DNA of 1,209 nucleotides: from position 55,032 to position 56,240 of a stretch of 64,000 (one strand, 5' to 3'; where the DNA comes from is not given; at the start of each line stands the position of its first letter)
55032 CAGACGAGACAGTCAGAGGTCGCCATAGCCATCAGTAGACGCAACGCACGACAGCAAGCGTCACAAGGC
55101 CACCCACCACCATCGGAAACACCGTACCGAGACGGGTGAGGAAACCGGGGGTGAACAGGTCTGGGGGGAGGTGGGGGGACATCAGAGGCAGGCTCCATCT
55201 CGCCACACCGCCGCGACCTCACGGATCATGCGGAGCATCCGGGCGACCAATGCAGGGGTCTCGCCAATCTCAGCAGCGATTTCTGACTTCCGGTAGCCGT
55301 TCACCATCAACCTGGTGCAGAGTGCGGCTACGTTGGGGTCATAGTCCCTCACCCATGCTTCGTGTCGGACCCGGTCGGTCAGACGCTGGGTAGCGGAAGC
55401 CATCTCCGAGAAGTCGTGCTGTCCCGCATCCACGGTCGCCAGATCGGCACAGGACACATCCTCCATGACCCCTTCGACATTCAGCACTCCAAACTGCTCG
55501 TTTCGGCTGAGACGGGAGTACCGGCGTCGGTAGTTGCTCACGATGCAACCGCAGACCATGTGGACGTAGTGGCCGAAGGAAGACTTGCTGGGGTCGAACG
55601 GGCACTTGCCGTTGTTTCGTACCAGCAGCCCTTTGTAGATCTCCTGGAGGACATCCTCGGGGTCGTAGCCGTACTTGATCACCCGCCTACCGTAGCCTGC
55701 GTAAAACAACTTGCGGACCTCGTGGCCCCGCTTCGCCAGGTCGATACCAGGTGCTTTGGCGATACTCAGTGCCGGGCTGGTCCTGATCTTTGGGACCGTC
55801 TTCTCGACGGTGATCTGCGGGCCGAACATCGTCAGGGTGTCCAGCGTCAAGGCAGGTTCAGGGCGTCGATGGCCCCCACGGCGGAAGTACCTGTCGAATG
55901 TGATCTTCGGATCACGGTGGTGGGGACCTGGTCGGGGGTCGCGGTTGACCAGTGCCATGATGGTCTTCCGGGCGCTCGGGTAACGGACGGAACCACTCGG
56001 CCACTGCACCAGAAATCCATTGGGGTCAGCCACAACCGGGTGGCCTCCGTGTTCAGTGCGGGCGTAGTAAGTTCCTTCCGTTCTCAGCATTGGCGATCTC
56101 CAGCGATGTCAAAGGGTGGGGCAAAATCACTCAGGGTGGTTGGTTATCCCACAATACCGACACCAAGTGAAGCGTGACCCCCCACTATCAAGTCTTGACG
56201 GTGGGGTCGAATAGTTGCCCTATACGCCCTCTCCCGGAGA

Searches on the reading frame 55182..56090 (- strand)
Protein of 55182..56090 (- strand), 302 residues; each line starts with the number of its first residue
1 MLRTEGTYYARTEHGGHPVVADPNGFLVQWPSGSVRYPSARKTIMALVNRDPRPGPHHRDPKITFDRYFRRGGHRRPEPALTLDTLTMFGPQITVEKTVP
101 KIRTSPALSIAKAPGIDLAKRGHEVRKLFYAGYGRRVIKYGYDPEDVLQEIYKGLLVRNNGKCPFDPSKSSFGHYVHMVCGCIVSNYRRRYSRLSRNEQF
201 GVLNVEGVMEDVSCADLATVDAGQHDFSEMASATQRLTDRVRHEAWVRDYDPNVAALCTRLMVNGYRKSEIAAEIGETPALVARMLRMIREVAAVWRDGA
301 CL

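Call 47: search_protein_families(library=pfam, proteins=[window:55182-56090:-], max_evalue=0.05)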
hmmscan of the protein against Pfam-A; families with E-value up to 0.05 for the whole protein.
window:55182-56090:- (302 aa): 1 family
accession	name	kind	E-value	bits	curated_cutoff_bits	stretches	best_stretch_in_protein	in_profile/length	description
PF04542.20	Sigma70_r2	-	0.04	14.2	24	0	132-189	11-66/71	Sigma-70 region 2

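Call 48: search_solved_structures(query=window:55182-56090:-, max_evalue=1)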
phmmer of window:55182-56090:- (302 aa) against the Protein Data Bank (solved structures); distinct sequences matched with E-value up to 1: 0.

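Call 81: find_homologous_proteins(query=window:55182-56090:-, max_evalue=0.00001)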
Query window:55182-56090:- (302 aa): 915 proteins with E <= 0.00001 among 1986 candidates; the best 120 are listed.
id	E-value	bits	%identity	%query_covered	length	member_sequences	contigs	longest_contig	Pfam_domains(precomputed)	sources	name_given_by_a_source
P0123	1.4e-203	693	99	100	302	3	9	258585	-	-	-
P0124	1.4e-175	601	86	100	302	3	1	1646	-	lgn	-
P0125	2.0e-173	594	86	100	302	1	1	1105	-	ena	-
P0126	7.2e-170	582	84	100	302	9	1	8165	-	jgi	jgi:hypothetical protein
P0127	5.4e-162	556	80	100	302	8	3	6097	-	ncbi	-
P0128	1.0e-161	556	80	100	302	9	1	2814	-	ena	-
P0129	1.5e-158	545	78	100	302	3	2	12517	-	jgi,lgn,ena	-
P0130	3.5e-139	482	71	98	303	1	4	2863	-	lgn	-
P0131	1.1e-134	467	67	98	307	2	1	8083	-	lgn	-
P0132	5.7e-130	451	69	100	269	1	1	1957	-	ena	-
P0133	2.4e-127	443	75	85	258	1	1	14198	-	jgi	jgi:hypothetical protein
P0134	6.5e-123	428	67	98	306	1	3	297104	-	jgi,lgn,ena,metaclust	metaclust:\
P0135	4.2e-122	425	65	98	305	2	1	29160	-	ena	-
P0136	5.7e-121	422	66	98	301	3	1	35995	-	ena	-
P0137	1.3e-119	417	62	98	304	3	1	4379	-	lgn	-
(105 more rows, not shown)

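Call 83: search_solved_structures(query=A4, max_evalue=1, show_alignments=1)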
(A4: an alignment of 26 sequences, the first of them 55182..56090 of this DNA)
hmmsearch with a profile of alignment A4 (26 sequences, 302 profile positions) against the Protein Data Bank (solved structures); distinct sequences matched with E-value up to 1: 2.
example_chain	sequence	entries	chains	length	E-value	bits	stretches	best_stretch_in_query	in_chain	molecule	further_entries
3mzy_A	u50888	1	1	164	0.0002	24.2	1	145-300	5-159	RNA polymerase sigma-H factor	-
8wt0_B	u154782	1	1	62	0.27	13.9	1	3-53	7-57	DUF2559 domain-containing protein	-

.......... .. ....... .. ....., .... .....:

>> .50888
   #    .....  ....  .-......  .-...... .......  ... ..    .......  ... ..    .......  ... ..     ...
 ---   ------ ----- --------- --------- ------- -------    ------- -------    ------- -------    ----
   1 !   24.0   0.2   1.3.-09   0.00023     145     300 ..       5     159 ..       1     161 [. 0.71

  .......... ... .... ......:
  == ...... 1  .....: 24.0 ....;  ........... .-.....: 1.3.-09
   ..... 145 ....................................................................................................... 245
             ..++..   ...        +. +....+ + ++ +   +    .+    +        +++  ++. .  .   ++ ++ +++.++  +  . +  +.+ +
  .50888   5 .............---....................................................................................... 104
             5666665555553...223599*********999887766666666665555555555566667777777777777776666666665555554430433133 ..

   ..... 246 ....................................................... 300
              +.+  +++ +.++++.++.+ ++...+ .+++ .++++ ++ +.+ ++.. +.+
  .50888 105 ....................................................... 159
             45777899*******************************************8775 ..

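Call 84: search_protein_families(library=pfam, alignment_id=A4, max_evalue=0.01)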
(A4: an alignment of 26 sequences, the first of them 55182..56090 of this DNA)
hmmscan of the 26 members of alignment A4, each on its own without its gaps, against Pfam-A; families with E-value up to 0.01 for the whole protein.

A. member 1, window:55182-56090:- (302 aa): 0 families

B. families by the number of members that match (of 26 scanned): 2 families
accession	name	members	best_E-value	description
PF04542.20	Sigma70_r2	9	0.0004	Sigma-70 region 2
PF07638.17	Sigma70_ECF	1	0.0036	ECF sigma factor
